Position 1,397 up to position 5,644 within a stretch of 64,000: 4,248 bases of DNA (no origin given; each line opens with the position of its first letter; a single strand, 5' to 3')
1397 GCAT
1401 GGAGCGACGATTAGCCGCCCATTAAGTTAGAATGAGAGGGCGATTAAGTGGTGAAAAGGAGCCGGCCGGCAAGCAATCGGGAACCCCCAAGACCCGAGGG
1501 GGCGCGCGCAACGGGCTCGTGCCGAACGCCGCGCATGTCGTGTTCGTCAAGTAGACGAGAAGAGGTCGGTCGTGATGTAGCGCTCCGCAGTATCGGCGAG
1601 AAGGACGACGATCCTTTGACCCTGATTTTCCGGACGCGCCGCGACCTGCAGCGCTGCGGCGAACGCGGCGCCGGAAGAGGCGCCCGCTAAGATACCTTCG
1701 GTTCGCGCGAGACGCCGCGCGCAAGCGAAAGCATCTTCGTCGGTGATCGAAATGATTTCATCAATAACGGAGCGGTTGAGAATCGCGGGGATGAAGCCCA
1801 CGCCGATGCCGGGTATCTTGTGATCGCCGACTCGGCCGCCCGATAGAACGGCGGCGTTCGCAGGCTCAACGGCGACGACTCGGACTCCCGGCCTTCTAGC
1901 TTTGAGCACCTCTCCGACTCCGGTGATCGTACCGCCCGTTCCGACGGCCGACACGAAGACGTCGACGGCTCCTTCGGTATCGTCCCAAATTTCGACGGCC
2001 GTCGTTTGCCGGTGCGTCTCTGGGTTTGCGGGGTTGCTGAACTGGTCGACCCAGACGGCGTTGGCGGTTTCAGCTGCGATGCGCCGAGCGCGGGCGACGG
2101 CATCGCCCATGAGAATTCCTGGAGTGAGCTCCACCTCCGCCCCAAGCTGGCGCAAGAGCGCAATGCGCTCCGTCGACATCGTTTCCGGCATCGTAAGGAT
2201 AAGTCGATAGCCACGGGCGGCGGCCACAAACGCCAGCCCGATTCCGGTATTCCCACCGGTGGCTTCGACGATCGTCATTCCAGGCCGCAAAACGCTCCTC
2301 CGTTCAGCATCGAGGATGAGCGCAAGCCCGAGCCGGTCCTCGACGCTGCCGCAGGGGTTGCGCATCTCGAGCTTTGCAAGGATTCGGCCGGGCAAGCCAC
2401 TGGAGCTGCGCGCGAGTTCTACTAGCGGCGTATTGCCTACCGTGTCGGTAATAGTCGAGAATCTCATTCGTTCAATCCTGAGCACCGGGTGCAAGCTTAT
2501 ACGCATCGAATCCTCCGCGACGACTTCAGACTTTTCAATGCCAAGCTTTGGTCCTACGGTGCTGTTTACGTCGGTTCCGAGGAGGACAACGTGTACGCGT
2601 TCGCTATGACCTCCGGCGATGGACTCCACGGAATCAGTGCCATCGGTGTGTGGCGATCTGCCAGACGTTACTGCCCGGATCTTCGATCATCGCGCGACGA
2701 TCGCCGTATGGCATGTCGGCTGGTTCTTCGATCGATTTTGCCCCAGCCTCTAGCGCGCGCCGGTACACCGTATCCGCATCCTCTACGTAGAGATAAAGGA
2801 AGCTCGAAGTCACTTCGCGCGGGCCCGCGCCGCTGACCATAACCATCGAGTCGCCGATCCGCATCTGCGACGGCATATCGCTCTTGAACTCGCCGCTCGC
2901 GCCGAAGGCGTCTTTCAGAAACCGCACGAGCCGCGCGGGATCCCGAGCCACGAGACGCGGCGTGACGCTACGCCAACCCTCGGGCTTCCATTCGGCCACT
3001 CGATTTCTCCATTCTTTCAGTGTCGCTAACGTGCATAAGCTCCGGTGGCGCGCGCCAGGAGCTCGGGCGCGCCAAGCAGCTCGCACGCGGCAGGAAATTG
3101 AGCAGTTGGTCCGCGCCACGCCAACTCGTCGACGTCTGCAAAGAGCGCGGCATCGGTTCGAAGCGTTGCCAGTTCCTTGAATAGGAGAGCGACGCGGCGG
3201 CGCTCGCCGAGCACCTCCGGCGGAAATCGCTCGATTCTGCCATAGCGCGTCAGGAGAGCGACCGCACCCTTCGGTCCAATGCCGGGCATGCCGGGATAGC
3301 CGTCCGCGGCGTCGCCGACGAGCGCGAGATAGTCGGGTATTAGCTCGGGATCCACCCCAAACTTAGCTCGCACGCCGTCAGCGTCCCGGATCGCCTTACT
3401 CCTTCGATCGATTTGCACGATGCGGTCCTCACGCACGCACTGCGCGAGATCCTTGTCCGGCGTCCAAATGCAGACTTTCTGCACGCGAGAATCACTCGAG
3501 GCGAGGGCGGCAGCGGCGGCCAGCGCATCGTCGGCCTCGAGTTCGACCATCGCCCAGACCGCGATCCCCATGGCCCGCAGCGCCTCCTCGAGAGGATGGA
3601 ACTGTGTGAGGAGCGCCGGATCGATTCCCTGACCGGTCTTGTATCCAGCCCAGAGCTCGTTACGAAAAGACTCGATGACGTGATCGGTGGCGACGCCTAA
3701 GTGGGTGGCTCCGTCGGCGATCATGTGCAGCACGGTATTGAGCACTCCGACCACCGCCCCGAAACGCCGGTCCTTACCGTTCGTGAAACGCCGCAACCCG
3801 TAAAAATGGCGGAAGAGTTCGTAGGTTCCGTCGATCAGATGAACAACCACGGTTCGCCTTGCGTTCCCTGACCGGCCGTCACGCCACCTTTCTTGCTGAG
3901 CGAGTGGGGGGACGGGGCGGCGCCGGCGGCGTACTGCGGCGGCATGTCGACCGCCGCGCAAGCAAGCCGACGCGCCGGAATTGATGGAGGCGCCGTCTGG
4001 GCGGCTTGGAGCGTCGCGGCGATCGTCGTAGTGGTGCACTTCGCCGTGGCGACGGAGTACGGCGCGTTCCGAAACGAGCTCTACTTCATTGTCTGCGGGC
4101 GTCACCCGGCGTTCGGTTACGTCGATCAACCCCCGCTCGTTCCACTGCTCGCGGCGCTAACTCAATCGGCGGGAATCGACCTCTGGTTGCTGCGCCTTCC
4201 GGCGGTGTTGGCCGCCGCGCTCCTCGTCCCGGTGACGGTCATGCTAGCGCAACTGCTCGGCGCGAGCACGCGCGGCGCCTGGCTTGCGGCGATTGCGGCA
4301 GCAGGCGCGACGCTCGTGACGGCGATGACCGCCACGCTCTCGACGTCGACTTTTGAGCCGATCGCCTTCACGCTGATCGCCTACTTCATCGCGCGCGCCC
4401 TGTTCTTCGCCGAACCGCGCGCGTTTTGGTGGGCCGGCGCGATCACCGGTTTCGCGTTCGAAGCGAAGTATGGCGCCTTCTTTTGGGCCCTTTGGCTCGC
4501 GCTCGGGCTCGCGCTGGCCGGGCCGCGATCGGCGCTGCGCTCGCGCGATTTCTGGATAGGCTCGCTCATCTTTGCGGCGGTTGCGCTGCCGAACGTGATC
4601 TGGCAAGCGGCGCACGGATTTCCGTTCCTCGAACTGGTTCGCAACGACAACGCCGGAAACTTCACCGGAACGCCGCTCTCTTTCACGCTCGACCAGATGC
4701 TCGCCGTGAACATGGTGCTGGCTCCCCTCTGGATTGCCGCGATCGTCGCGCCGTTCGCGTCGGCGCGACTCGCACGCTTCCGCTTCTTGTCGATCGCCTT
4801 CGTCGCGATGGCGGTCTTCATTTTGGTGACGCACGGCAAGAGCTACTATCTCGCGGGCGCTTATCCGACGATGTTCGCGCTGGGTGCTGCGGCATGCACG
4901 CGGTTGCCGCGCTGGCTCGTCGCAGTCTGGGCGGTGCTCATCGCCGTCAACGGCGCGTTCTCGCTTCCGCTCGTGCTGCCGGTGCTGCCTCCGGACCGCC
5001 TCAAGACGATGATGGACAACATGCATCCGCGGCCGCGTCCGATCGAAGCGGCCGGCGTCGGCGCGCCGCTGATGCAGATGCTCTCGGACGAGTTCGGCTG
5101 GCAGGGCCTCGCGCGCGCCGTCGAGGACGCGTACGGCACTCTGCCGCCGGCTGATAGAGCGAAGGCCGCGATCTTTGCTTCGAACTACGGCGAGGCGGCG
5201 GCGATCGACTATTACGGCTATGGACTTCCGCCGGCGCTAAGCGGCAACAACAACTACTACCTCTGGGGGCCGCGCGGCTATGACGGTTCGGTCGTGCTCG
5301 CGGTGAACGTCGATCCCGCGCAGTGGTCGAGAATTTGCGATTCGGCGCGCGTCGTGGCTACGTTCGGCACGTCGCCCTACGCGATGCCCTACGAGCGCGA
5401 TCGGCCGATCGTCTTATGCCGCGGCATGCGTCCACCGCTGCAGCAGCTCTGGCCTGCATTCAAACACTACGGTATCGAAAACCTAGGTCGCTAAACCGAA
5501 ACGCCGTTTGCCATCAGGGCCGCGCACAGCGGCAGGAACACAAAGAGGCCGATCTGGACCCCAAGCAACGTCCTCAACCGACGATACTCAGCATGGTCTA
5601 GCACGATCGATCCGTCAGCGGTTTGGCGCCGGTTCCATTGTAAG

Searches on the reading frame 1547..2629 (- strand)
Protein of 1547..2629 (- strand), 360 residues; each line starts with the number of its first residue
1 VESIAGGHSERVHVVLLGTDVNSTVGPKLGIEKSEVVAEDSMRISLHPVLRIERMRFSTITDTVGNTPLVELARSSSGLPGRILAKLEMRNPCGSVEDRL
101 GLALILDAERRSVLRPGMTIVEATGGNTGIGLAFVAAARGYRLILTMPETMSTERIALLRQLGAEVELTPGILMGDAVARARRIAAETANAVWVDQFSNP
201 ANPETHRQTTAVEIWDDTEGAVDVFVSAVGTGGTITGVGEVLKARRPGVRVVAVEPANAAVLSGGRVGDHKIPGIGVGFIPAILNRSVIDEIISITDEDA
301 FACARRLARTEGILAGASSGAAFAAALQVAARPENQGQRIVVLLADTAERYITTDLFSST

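Call 71: search_protein_families(library=pfam, proteins=[window:1547-2629:-], max_evalue=0.0001)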
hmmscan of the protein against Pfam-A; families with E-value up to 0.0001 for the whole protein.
window:1547-2629:- (360 aa): 1 family
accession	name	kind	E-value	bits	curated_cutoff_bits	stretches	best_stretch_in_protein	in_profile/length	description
PF00291.31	PALP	-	2.6e-78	263.8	35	1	60-346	1-295/295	Pyridoxal-phosphate dependent enzyme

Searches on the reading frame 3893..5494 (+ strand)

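Call 71: search_protein_families(library=pfam, proteins=[window:3893-5494:+], max_evalue=0.0001)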
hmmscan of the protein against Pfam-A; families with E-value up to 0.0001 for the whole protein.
window:3893-5494:+ (533 aa): 1 family
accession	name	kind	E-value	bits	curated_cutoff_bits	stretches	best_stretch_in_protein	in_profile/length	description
PF13231.12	PMT_2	-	1.6e-09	38.6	26.1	1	78-237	1-160/160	Dolichyl-phosphate-mannose-protein mannosyltransferase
